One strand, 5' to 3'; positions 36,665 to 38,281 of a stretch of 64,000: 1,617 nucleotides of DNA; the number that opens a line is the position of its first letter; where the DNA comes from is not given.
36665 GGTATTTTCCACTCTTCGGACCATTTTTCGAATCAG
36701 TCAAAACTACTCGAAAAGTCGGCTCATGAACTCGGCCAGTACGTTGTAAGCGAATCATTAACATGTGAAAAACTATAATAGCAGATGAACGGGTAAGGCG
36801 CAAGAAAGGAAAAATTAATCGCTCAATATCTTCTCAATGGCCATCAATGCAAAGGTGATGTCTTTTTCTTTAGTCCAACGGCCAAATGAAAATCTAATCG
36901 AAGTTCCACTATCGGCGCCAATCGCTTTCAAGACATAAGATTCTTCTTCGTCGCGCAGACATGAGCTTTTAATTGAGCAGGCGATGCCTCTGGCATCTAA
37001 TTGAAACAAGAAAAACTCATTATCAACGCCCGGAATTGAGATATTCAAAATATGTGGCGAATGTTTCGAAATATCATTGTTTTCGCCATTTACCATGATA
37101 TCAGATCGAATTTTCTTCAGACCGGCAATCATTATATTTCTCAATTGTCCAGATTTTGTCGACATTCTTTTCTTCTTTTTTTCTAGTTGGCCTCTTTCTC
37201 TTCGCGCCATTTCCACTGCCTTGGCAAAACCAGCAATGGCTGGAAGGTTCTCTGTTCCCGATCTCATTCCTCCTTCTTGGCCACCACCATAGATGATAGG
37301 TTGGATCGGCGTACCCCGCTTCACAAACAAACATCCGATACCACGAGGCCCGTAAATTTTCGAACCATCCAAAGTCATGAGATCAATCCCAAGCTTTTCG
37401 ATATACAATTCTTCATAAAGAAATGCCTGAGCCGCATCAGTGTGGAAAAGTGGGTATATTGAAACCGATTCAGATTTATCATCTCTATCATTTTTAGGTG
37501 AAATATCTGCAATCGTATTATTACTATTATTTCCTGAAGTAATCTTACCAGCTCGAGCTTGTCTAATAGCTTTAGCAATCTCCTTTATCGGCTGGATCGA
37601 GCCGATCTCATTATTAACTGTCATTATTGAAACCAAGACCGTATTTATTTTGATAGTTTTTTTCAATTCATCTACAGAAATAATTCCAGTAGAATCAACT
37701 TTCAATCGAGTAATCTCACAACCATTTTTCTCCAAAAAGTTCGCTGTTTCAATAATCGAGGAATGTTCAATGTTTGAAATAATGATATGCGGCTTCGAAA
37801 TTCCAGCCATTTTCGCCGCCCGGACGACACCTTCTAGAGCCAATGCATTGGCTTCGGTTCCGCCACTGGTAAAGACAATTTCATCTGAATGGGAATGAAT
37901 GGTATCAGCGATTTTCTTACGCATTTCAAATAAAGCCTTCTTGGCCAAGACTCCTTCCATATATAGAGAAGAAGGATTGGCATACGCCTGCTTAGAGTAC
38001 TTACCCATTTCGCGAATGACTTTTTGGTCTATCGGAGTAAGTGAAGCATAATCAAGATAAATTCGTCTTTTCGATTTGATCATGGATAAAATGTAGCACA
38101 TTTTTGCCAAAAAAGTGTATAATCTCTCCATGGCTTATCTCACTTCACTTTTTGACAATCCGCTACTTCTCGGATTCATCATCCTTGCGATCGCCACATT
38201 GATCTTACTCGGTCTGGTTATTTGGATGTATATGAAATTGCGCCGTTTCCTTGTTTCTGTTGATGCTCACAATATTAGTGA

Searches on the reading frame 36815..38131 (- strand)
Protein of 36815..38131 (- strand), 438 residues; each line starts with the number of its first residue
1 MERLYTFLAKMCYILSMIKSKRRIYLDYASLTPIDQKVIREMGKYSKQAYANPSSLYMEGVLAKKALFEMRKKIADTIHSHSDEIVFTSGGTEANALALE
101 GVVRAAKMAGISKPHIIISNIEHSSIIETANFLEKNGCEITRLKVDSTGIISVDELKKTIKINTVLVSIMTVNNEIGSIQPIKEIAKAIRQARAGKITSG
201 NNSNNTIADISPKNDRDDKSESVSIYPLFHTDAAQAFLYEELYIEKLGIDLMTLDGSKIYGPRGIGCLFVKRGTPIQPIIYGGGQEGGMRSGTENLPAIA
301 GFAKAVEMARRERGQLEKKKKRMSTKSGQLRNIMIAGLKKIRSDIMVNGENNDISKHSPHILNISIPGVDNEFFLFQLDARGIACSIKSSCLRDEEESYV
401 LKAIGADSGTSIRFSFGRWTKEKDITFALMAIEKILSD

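Call 32: search_protein_families(library=pfam, proteins=[window:36815-38131:-], max_evalue=0.001)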
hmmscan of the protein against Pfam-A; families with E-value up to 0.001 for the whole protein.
window:36815-38131:- (438 aa): 2 families
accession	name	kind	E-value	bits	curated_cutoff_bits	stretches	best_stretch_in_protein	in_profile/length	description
PF00266.25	Aminotran_5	-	5.2e-60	203.8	21.5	2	24-193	1-169/371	Aminotransferase class-V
PF01212.27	Beta_elim_lyase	-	1.9e-05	24.6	27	1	82-196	47-162/288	Beta-eliminating lyase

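Call 48: search_protein_families(library=padloc, proteins=[window:36815-38131:-], max_evalue=0.00001)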
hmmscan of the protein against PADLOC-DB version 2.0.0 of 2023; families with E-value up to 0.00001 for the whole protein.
window:36815-38131:- (438 aa): 2 families
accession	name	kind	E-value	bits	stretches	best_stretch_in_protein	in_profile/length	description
PDLC02759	SspA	-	4.4e-108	359.9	2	25-193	1-166/374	SspA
PDLC02657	DndA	-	5.9e-107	356.2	2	24-193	1-168/372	DndA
